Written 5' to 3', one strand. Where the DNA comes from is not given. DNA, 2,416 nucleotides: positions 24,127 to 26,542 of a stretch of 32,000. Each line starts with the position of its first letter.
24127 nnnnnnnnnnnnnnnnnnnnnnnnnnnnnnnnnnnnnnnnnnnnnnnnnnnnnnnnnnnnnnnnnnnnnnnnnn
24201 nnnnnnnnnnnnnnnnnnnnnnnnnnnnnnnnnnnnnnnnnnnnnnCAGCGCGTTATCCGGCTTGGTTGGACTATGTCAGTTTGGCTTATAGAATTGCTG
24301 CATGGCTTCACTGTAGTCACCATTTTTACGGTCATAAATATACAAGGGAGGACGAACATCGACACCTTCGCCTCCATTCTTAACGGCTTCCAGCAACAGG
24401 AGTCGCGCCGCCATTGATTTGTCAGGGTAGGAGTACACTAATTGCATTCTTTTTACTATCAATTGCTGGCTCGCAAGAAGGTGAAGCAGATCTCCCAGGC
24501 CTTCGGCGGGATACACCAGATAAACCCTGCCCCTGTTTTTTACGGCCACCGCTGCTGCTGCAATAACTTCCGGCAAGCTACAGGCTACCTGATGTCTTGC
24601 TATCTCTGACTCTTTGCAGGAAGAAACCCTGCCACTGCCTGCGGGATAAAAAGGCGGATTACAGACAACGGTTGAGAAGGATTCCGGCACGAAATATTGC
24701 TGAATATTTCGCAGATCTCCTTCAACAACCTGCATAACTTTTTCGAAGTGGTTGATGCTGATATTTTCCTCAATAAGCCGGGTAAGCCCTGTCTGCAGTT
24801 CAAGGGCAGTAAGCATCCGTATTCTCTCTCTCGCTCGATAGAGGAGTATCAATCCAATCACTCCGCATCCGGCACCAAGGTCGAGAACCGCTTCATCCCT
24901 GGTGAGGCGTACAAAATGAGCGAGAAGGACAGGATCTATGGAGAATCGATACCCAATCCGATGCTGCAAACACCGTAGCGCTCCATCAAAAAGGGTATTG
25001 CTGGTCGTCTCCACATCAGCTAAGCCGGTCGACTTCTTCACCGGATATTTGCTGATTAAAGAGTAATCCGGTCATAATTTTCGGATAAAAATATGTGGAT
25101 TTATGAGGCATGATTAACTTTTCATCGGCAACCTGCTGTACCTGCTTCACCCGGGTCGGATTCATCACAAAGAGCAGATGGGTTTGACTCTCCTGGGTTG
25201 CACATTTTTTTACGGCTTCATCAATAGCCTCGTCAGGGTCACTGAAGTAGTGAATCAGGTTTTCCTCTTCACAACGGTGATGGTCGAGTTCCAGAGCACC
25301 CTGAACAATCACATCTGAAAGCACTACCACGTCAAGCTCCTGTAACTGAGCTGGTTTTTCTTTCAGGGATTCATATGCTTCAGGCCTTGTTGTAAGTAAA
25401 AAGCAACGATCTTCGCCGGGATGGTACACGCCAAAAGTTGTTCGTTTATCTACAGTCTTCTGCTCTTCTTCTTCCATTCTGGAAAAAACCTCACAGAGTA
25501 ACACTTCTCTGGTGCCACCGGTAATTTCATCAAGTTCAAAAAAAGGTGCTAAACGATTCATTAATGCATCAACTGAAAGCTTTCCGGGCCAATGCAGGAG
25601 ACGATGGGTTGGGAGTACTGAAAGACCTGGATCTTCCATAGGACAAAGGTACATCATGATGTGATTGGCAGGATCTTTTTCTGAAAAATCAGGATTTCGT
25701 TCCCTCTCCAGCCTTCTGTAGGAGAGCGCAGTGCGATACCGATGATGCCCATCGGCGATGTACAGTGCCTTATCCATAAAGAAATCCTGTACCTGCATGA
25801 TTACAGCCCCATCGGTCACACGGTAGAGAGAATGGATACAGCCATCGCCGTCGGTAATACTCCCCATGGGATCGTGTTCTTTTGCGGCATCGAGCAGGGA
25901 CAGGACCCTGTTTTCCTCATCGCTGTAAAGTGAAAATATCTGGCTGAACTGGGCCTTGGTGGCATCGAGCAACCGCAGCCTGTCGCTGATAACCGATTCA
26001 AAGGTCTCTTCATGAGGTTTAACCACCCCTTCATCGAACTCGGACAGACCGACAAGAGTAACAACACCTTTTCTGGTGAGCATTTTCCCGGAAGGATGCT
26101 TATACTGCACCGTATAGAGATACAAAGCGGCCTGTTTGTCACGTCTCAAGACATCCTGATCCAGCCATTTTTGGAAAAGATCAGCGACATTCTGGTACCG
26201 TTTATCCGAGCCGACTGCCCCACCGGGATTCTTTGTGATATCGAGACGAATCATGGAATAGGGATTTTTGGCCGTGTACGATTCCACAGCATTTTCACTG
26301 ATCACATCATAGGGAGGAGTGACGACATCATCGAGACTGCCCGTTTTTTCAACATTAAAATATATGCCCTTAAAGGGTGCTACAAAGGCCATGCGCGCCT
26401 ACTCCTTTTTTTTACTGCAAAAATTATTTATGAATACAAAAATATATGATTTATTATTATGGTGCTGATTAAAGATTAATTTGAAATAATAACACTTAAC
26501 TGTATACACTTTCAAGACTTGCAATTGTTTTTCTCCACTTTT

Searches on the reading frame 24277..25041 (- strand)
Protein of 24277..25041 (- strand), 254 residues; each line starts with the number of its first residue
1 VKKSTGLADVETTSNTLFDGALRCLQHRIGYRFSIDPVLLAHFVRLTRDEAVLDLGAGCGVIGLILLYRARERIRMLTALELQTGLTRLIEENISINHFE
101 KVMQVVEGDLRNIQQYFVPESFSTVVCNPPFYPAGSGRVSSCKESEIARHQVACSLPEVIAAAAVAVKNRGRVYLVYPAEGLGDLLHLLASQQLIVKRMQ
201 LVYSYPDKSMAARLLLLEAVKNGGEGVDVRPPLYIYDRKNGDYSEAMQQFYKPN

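Call 5: search_protein_families(library=pfam, proteins=[window:24277-25041:-], max_evalue=0.01)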
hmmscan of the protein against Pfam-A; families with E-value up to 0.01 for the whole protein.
window:24277-25041:- (254 aa): 7 families
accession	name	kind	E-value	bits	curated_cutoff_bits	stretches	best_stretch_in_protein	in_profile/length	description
PF05175.20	MTS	-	2.4e-11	44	23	1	38-133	22-110/170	Methyltransferase small domain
PF02475.24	TRM5-TYW2_MTfase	-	1.4e-06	28.9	28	1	48-115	36-101/164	TRM5/TYW2 methyltransferase domain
PF00398.26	RrnaAD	-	0.00022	20.8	24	1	28-117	7-92/263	Ribosomal RNA adenine dimethylase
PF10294.15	Methyltransf_16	-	0.00028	21.1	21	1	48-99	46-96/174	Lysine methyltransferase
PF03602.21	Cons_hypoth95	-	0.00045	20.4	24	1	48-132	41-124/182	Conserved hypothetical protein 95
PF13847.12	Methyltransf_31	-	0.0053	16.9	27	1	48-179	3-113/145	Methyltransferase domain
PF13649.12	Methyltransf_25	-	0.0056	17.8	27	0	52-128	1-71/97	Methyltransferase domain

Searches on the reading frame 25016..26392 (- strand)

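Call 5: search_protein_families(library=pfam, proteins=[window:25016-26392:-], max_evalue=0.01)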
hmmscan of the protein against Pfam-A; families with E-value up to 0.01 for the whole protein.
window:25016-26392:- (458 aa): 1 family
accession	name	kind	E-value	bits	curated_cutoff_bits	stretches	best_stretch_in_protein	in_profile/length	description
PF06245.16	DUF1015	-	1.3e-88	297.5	25.8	1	4-355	1-324/325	Protein of unknown function (DUF1015)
